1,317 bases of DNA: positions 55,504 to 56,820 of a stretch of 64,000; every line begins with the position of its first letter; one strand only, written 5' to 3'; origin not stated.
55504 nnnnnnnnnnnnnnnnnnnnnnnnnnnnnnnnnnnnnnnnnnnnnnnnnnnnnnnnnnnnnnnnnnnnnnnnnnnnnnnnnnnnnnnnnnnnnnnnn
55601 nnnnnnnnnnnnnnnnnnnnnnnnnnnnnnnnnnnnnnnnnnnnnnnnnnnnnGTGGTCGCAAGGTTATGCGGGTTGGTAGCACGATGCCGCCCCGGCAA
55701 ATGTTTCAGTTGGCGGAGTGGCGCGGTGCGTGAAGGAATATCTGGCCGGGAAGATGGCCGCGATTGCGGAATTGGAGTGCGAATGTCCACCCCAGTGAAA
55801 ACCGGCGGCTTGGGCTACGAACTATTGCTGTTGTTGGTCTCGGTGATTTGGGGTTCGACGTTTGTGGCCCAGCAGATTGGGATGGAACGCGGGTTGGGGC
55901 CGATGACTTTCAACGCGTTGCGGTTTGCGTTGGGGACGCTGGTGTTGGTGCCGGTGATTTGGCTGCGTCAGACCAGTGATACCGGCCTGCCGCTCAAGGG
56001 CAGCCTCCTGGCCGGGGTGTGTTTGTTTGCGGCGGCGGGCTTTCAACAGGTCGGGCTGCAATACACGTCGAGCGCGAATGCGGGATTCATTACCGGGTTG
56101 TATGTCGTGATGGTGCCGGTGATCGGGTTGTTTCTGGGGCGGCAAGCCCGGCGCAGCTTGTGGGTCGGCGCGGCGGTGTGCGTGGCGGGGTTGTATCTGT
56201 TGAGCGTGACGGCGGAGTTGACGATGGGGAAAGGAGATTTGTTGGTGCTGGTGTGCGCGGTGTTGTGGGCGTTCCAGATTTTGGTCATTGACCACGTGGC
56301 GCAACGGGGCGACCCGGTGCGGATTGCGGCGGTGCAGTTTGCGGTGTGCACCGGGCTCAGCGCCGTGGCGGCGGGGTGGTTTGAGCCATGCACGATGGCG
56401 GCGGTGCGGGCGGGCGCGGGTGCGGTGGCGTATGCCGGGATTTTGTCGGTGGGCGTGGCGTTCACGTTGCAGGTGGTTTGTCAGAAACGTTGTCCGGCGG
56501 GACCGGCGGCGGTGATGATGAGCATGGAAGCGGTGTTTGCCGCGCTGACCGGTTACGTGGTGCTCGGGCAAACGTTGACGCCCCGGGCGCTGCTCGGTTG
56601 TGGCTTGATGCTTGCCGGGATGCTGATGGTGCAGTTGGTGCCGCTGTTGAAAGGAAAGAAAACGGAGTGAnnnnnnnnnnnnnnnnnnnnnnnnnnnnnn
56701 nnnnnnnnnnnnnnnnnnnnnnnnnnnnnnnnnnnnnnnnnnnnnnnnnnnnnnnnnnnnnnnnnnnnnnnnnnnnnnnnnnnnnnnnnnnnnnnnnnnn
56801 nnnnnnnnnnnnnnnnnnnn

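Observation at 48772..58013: Run of five leaderless Cys-type sulfatases in a translationally coupled array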

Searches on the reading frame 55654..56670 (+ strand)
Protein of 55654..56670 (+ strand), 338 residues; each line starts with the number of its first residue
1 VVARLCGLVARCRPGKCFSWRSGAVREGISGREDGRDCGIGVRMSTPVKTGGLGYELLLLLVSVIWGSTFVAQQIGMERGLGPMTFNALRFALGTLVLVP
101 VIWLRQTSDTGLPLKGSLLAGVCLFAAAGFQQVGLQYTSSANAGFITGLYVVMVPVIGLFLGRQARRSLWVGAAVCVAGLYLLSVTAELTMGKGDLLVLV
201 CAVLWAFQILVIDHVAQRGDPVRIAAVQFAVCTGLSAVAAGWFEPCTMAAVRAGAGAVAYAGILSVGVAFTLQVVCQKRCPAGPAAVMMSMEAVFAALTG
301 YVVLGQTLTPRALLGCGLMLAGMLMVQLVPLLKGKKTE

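Call 5: search_protein_families(library=pfam, proteins=[window:55654-56670:+])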
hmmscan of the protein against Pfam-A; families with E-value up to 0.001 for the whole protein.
window:55654-56670:+ (338 aa): 1 family
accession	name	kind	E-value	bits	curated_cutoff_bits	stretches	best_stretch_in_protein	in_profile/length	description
PF00892.27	EamA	-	2.7e-38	131.7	28.2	2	193-326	2-133/135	EamA-like transporter family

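Call 52: search_protein_families(library=pfam, proteins=[window:55783-56670:+], max_evalue=0.01)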
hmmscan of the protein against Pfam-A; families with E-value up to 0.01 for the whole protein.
window:55783-56670:+ (295 aa): 1 family
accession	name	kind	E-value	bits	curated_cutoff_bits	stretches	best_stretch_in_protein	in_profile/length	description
PF00892.27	EamA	-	1.5e-38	132.6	28.2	2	150-283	2-133/135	EamA-like transporter family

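Call 54: search_protein_families(library=ncbifam, proteins=[window:55783-56670:+], max_evalue=0.00001)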
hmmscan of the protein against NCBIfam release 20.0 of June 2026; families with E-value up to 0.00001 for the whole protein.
window:55783-56670:+ (295 aa): 3 families
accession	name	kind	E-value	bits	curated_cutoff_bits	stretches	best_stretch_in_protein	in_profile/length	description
TIGR00950.1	2A78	equivalog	3.2e-13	49.7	230.2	1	23-281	1-264/264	carboxylate/amino acid/amine transporter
NF008432.0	PRK11272.1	equivalog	2e-11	43.7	270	1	16-286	15-288/294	drug/metabolite exporter YedA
NF007823.0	PRK10532.1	equivalog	4.3e-06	26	354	1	37-277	37-273/295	threonine/homoserine exporter RhtA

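Call 68: find_homologous_proteins(query=window:55783-56670:+, max_evalue=1e-20)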
Query window:55783-56670:+ (295 aa): 6585 proteins with E <= 1e-20 among 8000 candidates; the best 120 are listed.
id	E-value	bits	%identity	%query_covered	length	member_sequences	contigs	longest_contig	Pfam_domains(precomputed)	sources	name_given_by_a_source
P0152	2.2e-157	541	98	89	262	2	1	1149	PF00892.27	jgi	-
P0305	1.3e-144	499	83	98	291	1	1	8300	PF00892.27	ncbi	-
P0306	4.5e-119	415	71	97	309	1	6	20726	PF00892.27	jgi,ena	jgi:drug/metabolite transporter (DMT)-like permease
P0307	5.1e-118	412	66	98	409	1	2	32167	PF00892.27,PF16757.12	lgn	-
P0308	6.0e-118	412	68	96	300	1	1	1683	PF00892.27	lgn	-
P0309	1.4e-117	410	70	97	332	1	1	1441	PF00892.27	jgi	-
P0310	4.5e-117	409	68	97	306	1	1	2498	PF00892.27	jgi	jgi:drug/metabolite transporter (DMT)-like permease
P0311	1.1e-116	408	71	95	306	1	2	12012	PF00892.27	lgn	-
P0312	1.3e-116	407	68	98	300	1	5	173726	PF00892.27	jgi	-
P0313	6.0e-116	405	70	96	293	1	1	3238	PF00892.27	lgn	-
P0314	6.4e-116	405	66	97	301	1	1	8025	PF00892.27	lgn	-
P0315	9.8e-116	404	66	98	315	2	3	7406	PF00892.27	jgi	-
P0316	9.1e-115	401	65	100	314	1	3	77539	PF00892.27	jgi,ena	jgi:drug/metabolite transporter (DMT)-like permease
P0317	2.1e-114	400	64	100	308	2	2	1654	PF00892.27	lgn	-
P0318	5.3e-114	399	66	98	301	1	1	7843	PF00892.27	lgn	-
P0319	1.3e-113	397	66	94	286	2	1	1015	PF00892.27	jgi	jgi:drug/metabolite transporter (DMT)-like permease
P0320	1.9e-113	397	67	98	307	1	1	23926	PF00892.27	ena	-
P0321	2.0e-113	397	65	100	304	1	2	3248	PF00892.27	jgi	-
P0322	2.1e-113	397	64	98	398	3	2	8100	PF00892.27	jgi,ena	jgi:drug/metabolite transporter (DMT)-like permease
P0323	2.2e-113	397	62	100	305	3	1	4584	PF00892.27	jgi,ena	jgi:drug/metabolite transporter (DMT)-like permease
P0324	2.6e-113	397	62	98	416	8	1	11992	PF00892.27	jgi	jgi:drug/metabolite transporter (DMT)-like permease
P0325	2.9e-113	396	62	98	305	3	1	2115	PF00892.27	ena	-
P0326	3.2e-113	396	65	99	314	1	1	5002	PF00892.27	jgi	-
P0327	4.4e-113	396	67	96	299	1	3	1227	PF00892.27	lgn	-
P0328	5.8e-113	395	66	94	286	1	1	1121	PF00892.27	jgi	-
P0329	6.2e-113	395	64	99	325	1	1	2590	PF00892.27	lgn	-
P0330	8.1e-113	395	61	99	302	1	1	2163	PF00892.27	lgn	-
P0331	8.8e-113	395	66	98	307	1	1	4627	PF00892.27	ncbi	-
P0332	9.5e-113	395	62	98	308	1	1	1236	PF00892.27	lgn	-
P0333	1.3e-112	394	62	98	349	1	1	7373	PF00892.27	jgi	jgi:drug/metabolite transporter (DMT)-like permease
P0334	1.5e-112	394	65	98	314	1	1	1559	PF00892.27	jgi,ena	-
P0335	1.9e-112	394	66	98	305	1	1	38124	PF00892.27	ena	-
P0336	1.9e-112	394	65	97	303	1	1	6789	PF00892.27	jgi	jgi:drug/metabolite transporter (DMT)-like permease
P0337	2.5e-112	393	66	96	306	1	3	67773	PF00892.27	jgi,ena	-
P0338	2.5e-112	393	66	96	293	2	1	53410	PF00892.27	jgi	jgi:drug/metabolite transporter (DMT)-like permease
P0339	3.0e-112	393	66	96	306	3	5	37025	PF00892.27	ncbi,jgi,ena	-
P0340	3.1e-112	393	68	96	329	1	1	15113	PF00892.27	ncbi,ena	-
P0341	3.4e-112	393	66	97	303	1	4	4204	PF00892.27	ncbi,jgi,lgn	jgi:drug/metabolite transporter (DMT)-like permease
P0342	6.1e-112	392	62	99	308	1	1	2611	PF00892.27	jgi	jgi:drug/metabolite transporter (DMT)-like permease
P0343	6.5e-112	392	63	99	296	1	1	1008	PF00892.27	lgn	-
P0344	1.2e-111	391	62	100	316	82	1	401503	PF00892.27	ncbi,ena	-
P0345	1.2e-111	391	68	96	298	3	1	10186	PF00892.27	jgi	jgi:drug/metabolite transporter (DMT)-like permease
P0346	1.7e-111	391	64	98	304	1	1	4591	PF00892.27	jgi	jgi:drug/metabolite transporter (DMT)-like permease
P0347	2.0e-111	390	64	98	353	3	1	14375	PF00892.27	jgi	jgi:drug/metabolite transporter (DMT)-like permease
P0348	2.5e-111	390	62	100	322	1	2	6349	PF00892.27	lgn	-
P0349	2.9e-111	390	62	99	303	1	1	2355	PF00892.27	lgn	-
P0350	4.3e-111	389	61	99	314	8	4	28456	PF00892.27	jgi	jgi:drug/metabolite transporter (DMT)-like permease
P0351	5.2e-111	389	66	97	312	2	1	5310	PF00892.27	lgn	-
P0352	7.1e-111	389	66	96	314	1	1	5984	PF00892.27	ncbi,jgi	ncbi:MAG: DMT family transporter [Planctomycetota bacterium]|jgi:drug/metabolite transporter (DMT)-l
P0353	8.7e-111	388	68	96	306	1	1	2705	PF00892.27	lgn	-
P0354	2.3e-110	387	64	98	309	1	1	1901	PF00892.27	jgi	jgi:drug/metabolite transporter (DMT)-like permease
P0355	2.8e-110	387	64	97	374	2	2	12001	PF00892.27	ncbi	-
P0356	7.4e-110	385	61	97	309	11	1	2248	PF00892.27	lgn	-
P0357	7.4e-110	385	64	97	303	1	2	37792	PF00892.27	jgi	jgi:drug/metabolite transporter (DMT)-like permease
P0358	9.4e-110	385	62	98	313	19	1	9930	PF00892.27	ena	-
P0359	1.0e-109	385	66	98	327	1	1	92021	PF00892.27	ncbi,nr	ncbi:MAG: DMT family transporter [Lentisphaeria bacterium]|nr:DMT family transporter [Lentisphaeria 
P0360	1.4e-109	384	66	98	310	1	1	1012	PF00892.27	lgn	-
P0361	1.5e-109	384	65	93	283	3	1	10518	PF00892.27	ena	-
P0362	3.2e-109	383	62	98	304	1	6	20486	PF00892.27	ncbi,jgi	jgi:drug/metabolite transporter (DMT)-like permease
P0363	4.1e-109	383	65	95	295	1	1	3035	PF00892.27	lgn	-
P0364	8.6e-109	382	60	98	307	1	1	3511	PF00892.27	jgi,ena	-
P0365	9.8e-109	381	61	98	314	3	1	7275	PF00892.27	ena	-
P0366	1.6e-108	381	61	100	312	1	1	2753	PF00892.27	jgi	jgi:drug/metabolite transporter (DMT)-like permease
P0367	1.6e-108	381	67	98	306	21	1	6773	PF00892.27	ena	-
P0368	3.9e-108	380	63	94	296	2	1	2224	PF00892.27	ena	-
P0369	4.0e-108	379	61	99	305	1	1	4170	PF00892.27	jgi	jgi:drug/metabolite transporter (DMT)-like permease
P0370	4.9e-108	379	66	98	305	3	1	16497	PF00892.27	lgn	-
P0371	5.4e-108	379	59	99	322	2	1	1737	PF00892.27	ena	-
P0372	6.5e-108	379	60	100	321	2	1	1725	PF00892.27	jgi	jgi:drug/metabolite transporter (DMT)-like permease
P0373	7.0e-108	379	61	97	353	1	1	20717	PF00892.27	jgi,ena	-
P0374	8.6e-108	378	67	96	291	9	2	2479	PF00892.27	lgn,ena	-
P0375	9.1e-108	378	61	99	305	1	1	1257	PF00892.27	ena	-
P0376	1.2e-107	378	61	98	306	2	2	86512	PF00892.27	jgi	jgi:drug/metabolite transporter (DMT)-like permease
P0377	1.3e-107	378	64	100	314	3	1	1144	PF00892.27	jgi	jgi:drug/metabolite transporter (DMT)-like permease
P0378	1.5e-107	378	61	97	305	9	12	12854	PF00892.27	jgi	jgi:drug/metabolite transporter (DMT)-like permease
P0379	2.7e-107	377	63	95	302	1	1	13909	PF00892.27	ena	-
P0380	3.4e-107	376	63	97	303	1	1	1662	PF00892.27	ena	-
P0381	4.4e-107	376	60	99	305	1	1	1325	PF00892.27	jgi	jgi:drug/metabolite transporter (DMT)-like permease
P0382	6.1e-107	376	61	99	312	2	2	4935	PF00892.27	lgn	-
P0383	6.2e-107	376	62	99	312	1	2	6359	PF00892.27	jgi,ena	-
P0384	7.7e-107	375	64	93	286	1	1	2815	PF00892.27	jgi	-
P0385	7.8e-107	375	64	98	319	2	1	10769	PF00892.27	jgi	jgi:drug/metabolite transporter (DMT)-like permease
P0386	8.5e-107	375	61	98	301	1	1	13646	PF00892.27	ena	-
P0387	8.8e-107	375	60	100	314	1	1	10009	PF00892.27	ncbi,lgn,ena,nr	ncbi:MAG: DMT family transporter [Planctomycetota bacterium]|nr:MAG: DMT family transporter [Plancto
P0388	9.8e-107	375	60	98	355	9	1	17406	PF00892.27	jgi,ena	jgi:drug/metabolite transporter (DMT)-like permease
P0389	1.1e-106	375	60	100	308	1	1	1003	PF00892.27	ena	-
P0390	1.1e-106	375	61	99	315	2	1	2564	PF00892.27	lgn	-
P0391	1.2e-106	375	59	99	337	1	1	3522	PF00892.27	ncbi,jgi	jgi:drug/metabolite transporter (DMT)-like permease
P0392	2.1e-106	374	61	98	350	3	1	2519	PF00892.27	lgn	-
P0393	2.2e-106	374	64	96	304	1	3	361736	PF00892.27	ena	-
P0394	2.3e-106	374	64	97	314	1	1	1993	PF00892.27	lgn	-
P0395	2.7e-106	374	61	99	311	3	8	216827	PF00892.27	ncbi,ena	-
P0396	4.0e-106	373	61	98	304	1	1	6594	PF00892.27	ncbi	-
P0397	5.3e-106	373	61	98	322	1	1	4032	PF00892.27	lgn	-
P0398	1.0e-105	372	66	97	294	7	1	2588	PF00892.27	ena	-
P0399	1.2e-105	371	66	97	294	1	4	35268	PF00892.27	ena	-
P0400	1.4e-105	371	61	98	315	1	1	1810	PF00892.27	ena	-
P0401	1.7e-105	371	61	97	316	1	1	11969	PF00892.27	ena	-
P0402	1.9e-105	371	66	96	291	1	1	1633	PF00892.27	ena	-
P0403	2.8e-105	370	66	96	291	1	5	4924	PF00892.27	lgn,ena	-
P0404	3.1e-105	370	62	98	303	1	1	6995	PF00892.27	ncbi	-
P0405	3.7e-105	370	60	98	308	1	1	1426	PF00892.27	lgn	-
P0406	3.9e-105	370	64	98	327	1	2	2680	PF00892.27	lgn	-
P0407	3.9e-105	370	66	96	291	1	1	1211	PF00892.27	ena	-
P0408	4.7e-105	369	59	97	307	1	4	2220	PF00892.27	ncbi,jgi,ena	jgi:drug/metabolite transporter (DMT)-like permease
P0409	4.8e-105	369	59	100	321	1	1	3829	PF00892.27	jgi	jgi:drug/metabolite transporter (DMT)-like permease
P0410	5.5e-105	369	63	96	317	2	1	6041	PF00892.27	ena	-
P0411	5.6e-105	369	61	98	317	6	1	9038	PF00892.27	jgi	jgi:drug/metabolite transporter (DMT)-like permease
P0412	6.1e-105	369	61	99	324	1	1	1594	PF00892.27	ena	-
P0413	6.9e-105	369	59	97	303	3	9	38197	PF00892.27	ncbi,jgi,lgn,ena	jgi:drug/metabolite transporter (DMT)-like permease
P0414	1.3e-104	368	62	99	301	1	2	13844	PF00892.27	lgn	-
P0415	1.8e-104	368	62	96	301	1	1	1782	PF00892.27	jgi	jgi:drug/metabolite transporter (DMT)-like permease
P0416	1.9e-104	367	61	100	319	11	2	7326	PF00892.27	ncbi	-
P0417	1.9e-104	367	61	95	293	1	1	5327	PF00892.27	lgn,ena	-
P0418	2.7e-104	367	64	92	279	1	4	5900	PF00892.27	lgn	-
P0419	3.1e-104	367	60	96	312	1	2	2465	PF00892.27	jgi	jgi:drug/metabolite transporter (DMT)-like permease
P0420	3.4e-104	367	58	98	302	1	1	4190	PF00892.27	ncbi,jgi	jgi:drug/metabolite transporter (DMT)-like permease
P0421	4.8e-104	366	58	98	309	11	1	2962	PF00892.27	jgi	-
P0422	4.9e-104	366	60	98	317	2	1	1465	PF00892.27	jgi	jgi:drug/metabolite transporter (DMT)-like permease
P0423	4.9e-104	366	60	99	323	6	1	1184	PF00892.27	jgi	jgi:drug/metabolite transporter (DMT)-like permease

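Call 69: find_encoding_contigs(protein=P0312, flank=8000, max_places=2)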
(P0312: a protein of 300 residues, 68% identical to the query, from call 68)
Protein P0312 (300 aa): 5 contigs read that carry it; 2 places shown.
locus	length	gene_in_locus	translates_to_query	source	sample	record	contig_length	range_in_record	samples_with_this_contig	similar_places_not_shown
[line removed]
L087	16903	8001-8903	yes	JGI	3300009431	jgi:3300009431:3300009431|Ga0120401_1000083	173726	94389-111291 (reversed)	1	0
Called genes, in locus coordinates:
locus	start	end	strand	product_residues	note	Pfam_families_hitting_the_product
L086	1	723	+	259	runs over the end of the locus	PF13377:Peripla_BP_3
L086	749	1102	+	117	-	PF00165:HTH_AraC, PF12833:HTH_18, PF00165:HTH_AraC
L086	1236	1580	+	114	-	PF13560:HTH_31, PF01381:HTH_3 (weak)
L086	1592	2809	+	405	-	PF07804:HipA_C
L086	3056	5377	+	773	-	PF12951:PATR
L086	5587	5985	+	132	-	PF01909:NTP_transf_2 (weak), PF18765:Polbeta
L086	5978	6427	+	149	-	PF01934:HepT-like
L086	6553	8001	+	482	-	PF00884:Sulfatase, PF01663:Phosphodiest (weak), PF16347:SGSH_C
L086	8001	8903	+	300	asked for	PF00892:EamA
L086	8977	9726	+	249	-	PF00884:Sulfatase, PF01663:Phosphodiest (weak)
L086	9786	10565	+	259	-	PF00884:Sulfatase, PF02995:DUF229 (weak), PF16347:SGSH_C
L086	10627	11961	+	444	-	PF01134:GIDA (weak), PF01266:DAO (weak), PF12831:FAD_oxidored, PF13450:NAD_binding_8 (weak)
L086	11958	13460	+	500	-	PF00149:Metallophos, PF12850:Metallophos_2 (weak)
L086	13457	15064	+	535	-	PF00884:Sulfatase, PF16347:SGSH_C (weak)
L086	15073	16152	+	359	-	-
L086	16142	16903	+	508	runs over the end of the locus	PF00884:Sulfatase, PF01663:Phosphodiest (faint), PF16347:SGSH_C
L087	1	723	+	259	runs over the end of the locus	PF13377:Peripla_BP_3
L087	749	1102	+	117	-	PF00165:HTH_AraC, PF12833:HTH_18, PF00165:HTH_AraC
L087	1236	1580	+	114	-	PF13560:HTH_31, PF01381:HTH_3 (weak)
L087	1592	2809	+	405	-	PF07804:HipA_C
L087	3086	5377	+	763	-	PF12951:PATR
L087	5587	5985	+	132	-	PF01909:NTP_transf_2 (weak), PF18765:Polbeta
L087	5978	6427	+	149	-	PF01934:HepT-like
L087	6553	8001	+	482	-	PF00884:Sulfatase, PF01663:Phosphodiest (weak), PF16347:SGSH_C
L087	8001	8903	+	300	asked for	PF00892:EamA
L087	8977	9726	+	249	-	PF00884:Sulfatase, PF01663:Phosphodiest (weak)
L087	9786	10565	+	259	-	PF00884:Sulfatase, PF02995:DUF229 (weak), PF16347:SGSH_C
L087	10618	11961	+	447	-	PF01134:GIDA (weak), PF01266:DAO (weak), PF12831:FAD_oxidored, PF13450:NAD_binding_8 (weak)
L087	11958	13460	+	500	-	PF00149:Metallophos, PF12850:Metallophos_2 (weak)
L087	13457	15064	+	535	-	PF00884:Sulfatase, PF16347:SGSH_C (weak)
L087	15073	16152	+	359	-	-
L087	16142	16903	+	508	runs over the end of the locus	PF00884:Sulfatase, PF01663:Phosphodiest (faint), PF16347:SGSH_C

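Call 70: find_encoding_contigs(protein=P0305, flank=8000, max_places=2)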
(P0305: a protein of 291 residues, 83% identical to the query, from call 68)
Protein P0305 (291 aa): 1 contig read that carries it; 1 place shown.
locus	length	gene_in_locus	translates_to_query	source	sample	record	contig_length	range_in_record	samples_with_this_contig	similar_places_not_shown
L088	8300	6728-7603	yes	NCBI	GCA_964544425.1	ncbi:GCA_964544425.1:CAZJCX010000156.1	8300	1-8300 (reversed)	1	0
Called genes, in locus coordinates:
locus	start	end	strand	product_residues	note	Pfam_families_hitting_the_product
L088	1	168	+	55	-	?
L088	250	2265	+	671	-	-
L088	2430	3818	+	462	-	PF00884:Sulfatase, PF16347:SGSH_C, PF14707:Sulfatase_C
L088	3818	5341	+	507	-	-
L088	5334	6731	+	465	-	-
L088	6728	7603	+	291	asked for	PF00892:EamA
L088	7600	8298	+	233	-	?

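Call 71: find_encoding_contigs(protein=P0359, flank=8000, max_places=2)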
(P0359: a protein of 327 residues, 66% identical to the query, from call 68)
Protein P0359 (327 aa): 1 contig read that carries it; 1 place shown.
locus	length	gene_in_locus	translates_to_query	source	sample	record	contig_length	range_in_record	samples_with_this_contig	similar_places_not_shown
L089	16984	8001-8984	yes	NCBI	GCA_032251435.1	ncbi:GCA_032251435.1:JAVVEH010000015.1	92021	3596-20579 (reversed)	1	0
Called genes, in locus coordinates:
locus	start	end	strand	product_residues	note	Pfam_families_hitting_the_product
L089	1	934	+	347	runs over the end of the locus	PF01408:GFO_IDH_MocA, PF02894:GFO_IDH_MocA_C, PF22725:GFO_IDH_MocA_C3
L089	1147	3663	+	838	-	PF03629:SASA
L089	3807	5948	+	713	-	PF01841:Transglut_core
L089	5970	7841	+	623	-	PF03629:SASA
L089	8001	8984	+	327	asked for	PF00892:EamA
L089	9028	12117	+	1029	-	PF17132:Glyco_hydro_106 (faint)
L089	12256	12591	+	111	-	-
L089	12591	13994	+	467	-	PF00884:Sulfatase, PF02995:DUF229 (weak), PF16347:SGSH_C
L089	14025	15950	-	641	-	PF07944:Beta-AFase-like_GH127_cat, PF20736:Glyco_hydro127M, PF20737:Glyco_hydro127C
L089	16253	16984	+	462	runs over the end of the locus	PF00884:Sulfatase, PF01663:Phosphodiest (faint), PF16347:SGSH_C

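Call 76: find_encoding_contigs(protein=P0316, flank=7000, max_places=1)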
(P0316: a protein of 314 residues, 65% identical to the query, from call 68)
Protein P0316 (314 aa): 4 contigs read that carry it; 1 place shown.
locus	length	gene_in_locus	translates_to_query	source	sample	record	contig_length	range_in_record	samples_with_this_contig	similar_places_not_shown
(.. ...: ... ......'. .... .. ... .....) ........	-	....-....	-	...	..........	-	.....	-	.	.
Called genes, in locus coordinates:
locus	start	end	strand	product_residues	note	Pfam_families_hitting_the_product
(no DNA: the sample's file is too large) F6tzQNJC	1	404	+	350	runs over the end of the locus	PF01855:POR_N, PF17147:PFOR_II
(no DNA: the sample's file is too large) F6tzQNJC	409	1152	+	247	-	PF02775:TPP_enzyme_C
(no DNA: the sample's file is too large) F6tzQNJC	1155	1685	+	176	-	PF01558:POR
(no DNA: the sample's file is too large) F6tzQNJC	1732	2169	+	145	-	PF13840:ACT_7 (faint), PF19571:ACT_8, PF01842:ACT (weak)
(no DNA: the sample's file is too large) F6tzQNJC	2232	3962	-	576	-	PF00501:AMP-binding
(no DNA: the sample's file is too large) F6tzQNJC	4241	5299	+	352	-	PF13378:MR_MLE_C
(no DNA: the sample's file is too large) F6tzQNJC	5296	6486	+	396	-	PF05684:DUF819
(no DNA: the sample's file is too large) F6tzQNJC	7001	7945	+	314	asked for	PF00892:EamA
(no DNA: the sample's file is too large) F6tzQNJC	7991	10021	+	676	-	PF03629:SASA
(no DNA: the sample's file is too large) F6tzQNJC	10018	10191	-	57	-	-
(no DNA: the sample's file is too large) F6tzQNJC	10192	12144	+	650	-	PF18582:HZS_alpha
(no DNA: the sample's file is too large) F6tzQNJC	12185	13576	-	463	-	PF01408:GFO_IDH_MocA, PF21252:Glyco_hydro_109_C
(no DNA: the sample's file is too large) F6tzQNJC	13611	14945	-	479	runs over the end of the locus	PF00884:Sulfatase, PF01663:Phosphodiest (faint), PF16347:SGSH_C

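Call 77: find_encoding_contigs(protein=P0344, flank=7000, max_places=1)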
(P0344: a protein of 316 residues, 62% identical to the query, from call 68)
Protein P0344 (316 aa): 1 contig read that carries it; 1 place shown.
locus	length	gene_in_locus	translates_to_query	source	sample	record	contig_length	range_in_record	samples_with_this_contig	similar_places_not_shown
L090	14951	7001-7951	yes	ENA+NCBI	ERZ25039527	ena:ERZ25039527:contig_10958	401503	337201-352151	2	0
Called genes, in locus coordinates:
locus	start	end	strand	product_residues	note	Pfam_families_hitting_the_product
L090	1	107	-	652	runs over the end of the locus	PF02057:Glyco_hydro_59, PF21708:Glyco_hydro_59_C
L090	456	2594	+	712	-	PF07944:Beta-AFase-like_GH127_cat, PF20736:Glyco_hydro127M, PF20737:Glyco_hydro127C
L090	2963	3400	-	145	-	PF08448:PAS_4, PF13426:PAS_9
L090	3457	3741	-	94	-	-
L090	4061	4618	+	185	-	PF13378:MR_MLE_C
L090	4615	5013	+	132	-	-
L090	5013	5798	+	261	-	PF00930:DPPIV_N, PF07676:PD40 (faint)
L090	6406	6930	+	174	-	PF00326:Peptidase_S9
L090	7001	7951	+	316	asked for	PF00892:EamA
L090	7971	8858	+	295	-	-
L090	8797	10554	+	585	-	PF22124:Glyco_hydro_95_cat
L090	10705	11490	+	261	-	PF04542:Sigma70_r2 (weak)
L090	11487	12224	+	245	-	PF00069:Pkinase, PF07714:PK_Tyr_Ser-Thr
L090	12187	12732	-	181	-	-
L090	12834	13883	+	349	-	-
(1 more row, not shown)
